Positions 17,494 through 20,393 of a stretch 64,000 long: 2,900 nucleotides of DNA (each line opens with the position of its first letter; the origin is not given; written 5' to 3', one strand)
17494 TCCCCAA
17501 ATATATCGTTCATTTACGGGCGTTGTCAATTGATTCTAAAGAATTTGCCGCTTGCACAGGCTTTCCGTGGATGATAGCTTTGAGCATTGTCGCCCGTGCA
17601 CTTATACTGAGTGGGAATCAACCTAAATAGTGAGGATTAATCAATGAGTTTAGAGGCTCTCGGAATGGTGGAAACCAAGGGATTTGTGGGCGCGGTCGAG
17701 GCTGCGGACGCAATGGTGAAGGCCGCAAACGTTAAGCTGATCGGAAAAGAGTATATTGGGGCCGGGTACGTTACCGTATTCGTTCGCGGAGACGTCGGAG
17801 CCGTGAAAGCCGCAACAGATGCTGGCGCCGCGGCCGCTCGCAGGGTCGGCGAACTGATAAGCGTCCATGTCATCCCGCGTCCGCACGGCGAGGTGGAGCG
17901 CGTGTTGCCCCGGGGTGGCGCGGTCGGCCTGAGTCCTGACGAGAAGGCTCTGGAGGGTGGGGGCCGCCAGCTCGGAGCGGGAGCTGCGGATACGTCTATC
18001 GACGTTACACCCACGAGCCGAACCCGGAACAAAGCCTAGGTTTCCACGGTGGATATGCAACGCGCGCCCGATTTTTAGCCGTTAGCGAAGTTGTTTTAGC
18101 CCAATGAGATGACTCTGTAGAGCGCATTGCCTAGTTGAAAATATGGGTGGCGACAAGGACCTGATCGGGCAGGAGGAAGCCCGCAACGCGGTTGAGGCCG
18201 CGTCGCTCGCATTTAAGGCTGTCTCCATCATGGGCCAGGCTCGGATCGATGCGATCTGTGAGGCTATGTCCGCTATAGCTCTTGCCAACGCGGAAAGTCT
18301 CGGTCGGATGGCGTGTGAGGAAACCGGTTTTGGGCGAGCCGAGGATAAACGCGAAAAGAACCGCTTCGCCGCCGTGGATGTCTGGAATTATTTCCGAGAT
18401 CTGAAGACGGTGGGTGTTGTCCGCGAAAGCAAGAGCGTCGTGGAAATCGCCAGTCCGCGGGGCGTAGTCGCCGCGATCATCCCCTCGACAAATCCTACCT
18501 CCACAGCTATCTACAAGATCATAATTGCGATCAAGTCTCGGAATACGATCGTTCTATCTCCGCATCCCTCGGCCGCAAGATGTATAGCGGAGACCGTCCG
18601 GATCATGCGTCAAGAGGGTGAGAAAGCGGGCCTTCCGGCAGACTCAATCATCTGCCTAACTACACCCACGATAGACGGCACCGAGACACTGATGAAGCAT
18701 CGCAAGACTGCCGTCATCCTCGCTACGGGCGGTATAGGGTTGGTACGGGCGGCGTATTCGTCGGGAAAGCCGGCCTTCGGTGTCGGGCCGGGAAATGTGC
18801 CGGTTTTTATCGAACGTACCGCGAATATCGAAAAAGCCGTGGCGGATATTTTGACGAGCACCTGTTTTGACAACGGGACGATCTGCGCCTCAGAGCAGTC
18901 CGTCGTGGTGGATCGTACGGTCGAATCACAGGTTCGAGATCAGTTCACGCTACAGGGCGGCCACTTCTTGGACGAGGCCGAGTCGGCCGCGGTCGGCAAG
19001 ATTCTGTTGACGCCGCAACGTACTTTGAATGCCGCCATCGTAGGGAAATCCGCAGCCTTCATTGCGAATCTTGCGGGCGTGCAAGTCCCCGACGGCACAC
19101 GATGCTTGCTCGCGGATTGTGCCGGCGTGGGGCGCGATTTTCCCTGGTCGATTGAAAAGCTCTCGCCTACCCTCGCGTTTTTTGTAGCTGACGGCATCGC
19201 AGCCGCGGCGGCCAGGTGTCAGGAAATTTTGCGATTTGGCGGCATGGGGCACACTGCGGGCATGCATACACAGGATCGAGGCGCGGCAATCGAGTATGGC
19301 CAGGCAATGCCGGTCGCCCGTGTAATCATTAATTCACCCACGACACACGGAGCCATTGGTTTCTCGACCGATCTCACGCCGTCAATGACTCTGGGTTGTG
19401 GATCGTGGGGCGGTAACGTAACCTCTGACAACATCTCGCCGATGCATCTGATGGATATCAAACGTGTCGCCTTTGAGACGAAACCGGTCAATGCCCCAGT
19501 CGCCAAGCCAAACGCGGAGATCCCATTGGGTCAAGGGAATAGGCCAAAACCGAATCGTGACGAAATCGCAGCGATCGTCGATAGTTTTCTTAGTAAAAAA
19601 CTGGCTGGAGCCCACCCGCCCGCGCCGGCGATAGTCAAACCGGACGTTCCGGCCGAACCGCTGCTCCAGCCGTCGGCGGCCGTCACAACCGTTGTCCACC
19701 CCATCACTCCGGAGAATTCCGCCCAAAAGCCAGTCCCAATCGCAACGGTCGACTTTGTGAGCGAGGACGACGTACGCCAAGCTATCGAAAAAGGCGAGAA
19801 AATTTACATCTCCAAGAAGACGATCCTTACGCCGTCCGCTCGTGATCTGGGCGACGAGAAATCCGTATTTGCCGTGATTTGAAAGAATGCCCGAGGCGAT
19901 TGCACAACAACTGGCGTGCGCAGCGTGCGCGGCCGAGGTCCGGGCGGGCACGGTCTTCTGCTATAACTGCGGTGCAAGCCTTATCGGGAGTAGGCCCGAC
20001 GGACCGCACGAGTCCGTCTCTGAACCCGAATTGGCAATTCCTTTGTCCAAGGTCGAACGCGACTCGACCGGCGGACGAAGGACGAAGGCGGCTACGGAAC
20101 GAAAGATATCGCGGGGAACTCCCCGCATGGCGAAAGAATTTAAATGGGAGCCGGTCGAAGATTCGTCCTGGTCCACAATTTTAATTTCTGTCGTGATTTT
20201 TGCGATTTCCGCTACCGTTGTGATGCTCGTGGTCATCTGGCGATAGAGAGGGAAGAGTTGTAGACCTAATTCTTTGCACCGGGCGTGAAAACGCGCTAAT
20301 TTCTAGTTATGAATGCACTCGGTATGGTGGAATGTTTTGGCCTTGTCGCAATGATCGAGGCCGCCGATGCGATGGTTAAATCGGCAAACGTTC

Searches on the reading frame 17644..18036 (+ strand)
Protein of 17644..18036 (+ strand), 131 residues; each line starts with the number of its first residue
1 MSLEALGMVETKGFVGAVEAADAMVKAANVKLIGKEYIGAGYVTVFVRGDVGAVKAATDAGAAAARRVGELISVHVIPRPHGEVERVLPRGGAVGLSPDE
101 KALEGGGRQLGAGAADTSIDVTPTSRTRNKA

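Call 5: search_protein_families(library=pfam, proteins=[window:17644-18036:+], max_evalue=0.01)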
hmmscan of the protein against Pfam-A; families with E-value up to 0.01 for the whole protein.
window:17644-18036:+ (131 aa): 1 family
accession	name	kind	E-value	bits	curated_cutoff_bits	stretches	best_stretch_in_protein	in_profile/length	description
PF00936.24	BMC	-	4e-29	100.8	24.5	1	5-80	1-75/75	BMC domain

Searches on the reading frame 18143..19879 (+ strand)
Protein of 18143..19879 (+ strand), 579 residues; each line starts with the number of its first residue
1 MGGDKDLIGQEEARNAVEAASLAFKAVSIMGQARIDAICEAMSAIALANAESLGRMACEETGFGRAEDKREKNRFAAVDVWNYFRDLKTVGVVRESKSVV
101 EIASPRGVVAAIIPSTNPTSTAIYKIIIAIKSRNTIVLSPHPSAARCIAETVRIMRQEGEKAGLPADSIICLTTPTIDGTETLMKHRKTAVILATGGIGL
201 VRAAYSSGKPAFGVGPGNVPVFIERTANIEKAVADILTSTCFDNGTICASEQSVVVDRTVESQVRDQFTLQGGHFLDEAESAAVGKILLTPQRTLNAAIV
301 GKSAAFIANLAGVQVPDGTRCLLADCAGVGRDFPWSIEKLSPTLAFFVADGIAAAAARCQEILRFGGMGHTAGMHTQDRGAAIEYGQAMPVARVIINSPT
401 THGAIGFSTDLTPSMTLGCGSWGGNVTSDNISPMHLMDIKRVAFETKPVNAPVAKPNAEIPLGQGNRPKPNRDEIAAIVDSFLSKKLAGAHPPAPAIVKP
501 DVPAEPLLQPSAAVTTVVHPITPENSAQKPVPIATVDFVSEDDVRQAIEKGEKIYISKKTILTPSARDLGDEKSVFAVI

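Call 5: search_protein_families(library=pfam, proteins=[window:18143-19879:+], max_evalue=0.01)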
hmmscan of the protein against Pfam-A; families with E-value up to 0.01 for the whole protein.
window:18143-19879:+ (579 aa): 1 family
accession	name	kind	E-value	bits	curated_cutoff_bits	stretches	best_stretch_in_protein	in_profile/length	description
PF00171.27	Aldedh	-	4.1e-25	88.7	23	1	9-269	27-290/461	Aldehyde dehydrogenase family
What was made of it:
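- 18143..19882 (+): Aldehyde dehydrogenase (579 aa) with a roughly 130-aa C-terminal extension. Pfam PF00171, E=4e-25 (call 5).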

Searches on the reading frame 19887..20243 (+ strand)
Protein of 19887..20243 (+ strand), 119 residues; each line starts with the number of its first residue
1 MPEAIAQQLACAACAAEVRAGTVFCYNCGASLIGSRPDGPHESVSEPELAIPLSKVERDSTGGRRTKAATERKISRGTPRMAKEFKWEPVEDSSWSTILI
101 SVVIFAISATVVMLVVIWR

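Call 5: search_protein_families(library=pfam, proteins=[window:19887-20243:+], max_evalue=0.01)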
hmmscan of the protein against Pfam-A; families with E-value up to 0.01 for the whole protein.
window:19887-20243:+ (119 aa): 3 families
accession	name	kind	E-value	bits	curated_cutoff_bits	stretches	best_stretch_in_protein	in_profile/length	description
PF13240.11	Zn_Ribbon_1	-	0.00014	21.9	25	1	11-32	2-23/23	zinc-ribbon domain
PF12773.13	DZR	-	0.0011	19.6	27.3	1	11-32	1-22/45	Double zinc ribbon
PF13248.11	Zn_ribbon_3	-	0.0013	18.5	27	1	10-30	4-24/26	zinc-ribbon domain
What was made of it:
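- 19887..20246 (+): Zn-ribbon protein (119 aa) with a C-terminal transmembrane helix (tail-anchored). Weak Zn-ribbon Pfam hits (call 5).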
